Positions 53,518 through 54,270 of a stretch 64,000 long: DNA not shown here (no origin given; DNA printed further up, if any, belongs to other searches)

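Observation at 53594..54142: CODH catalytic subunit reduced to its last ~135 codons, with the break exactly at the end of a palindromic repeat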

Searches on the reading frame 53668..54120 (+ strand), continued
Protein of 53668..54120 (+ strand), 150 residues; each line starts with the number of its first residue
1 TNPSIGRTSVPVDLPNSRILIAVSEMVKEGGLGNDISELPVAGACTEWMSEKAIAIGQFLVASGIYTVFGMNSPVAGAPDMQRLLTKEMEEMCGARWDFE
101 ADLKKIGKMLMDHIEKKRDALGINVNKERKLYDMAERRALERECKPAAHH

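Call 46: search_solved_structures(query=window:53668-54120:+, max_evalue=0.00001, show_alignments=3)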
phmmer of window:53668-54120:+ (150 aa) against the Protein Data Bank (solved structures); distinct sequences matched with E-value up to 0.00001: 33.
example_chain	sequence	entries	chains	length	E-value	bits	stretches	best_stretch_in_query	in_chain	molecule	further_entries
9fzy_B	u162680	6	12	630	6.9e-20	74.8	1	17-123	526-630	Carbon monoxide dehydrogenase/acetyl-CoA synthase beta subunit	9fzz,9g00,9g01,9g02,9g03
6ytt_B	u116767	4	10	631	6.9e-20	74.8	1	17-123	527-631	Carbon-monoxide dehydrogenase (Acceptor),Carbon-monoxide dehydrogenase (Acceptor) | Carbon-monoxide dehydrogenase (Acceptor),CO-dehydrogenase from Clostridium a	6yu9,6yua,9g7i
6t7j_B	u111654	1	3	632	1.3e-19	73.8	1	17-122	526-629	Carbon monoxide dehydrogenase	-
6vwy_A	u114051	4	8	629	1.1e-12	51.4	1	15-123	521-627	Carbon monoxide dehydrogenase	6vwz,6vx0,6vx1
6ons_A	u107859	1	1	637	1.1e-12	51.4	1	15-123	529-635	Carbon monoxide dehydrogenase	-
6b6v_A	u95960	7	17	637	1.1e-12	51.4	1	15-123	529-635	Carbon monoxide dehydrogenase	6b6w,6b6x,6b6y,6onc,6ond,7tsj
6dc2_A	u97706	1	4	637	1.2e-12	51.3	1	15-123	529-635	Carbon monoxide dehydrogenase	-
9iyo_A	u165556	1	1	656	3.4e-12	49.8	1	15-123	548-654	Carbon monoxide dehydrogenase 2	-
9tox_X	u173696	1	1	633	6.2e-12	49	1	15-123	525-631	Carbon monoxide dehydrogenase 2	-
9tp0_X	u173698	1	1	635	6.2e-12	49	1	15-123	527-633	Carbon monoxide dehydrogenase 2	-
9iym_A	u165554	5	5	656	6.7e-12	48.9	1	15-123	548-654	Carbon monoxide dehydrogenase 2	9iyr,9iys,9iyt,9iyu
7err_A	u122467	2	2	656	6.7e-12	48.9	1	15-123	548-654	Carbon monoxide dehydrogenase 2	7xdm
6elq_X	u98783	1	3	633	1e-11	48.3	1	36-121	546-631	Carbon Monoxide Dehydrogenase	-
1jqk_A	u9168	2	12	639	3.9e-11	46.4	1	16-123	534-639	carbon monoxide dehydrogenase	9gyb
7b7q_A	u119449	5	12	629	9.2e-11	45.2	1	19-123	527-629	Carbon monoxide dehydrogenase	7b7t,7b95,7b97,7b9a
1su6_A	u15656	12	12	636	5.9e-10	42.6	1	15-123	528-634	Carbon monoxide dehydrogenase 2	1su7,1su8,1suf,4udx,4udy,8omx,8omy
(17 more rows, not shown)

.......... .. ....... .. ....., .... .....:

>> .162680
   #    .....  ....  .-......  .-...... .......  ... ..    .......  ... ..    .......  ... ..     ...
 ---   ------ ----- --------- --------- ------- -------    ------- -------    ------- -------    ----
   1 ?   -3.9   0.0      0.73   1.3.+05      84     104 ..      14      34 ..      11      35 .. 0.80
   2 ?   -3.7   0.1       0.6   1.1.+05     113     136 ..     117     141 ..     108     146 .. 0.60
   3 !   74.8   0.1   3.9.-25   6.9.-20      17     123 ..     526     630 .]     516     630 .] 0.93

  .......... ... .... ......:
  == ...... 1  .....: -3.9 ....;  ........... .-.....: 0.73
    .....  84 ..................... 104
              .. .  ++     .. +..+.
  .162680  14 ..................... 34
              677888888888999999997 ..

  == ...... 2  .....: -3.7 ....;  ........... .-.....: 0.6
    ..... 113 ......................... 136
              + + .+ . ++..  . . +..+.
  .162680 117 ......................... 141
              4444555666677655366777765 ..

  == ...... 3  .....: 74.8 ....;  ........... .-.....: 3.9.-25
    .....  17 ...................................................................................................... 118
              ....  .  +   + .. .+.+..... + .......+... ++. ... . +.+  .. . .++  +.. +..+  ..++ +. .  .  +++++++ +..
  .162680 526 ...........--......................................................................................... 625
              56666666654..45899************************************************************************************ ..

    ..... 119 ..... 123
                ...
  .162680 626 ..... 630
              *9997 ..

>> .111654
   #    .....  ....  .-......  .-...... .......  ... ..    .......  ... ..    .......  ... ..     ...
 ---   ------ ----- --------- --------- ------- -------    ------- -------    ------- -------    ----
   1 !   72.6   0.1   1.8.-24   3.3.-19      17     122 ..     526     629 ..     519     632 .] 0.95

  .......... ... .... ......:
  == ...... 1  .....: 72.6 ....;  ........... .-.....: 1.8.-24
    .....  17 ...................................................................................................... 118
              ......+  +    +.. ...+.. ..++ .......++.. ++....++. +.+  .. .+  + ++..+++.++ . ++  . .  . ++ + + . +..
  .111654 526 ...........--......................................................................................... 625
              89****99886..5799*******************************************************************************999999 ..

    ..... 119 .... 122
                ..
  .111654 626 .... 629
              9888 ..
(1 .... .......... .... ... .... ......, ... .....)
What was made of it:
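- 53713..54120 (+): acsA (Ni,Fe-CODH catalytic subunit) 3' fragment: 135 codons plus stop. It is the start of piece B. PDB residues about 526-630 (call 46).
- On Ni,Fe-CODH catalytic subunit (AcsA/CooS, PF03063): PDB CODH chains E = 7e-20 (call 46). The fragment aligns from residue 528 of 1su6 onward (call 46).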
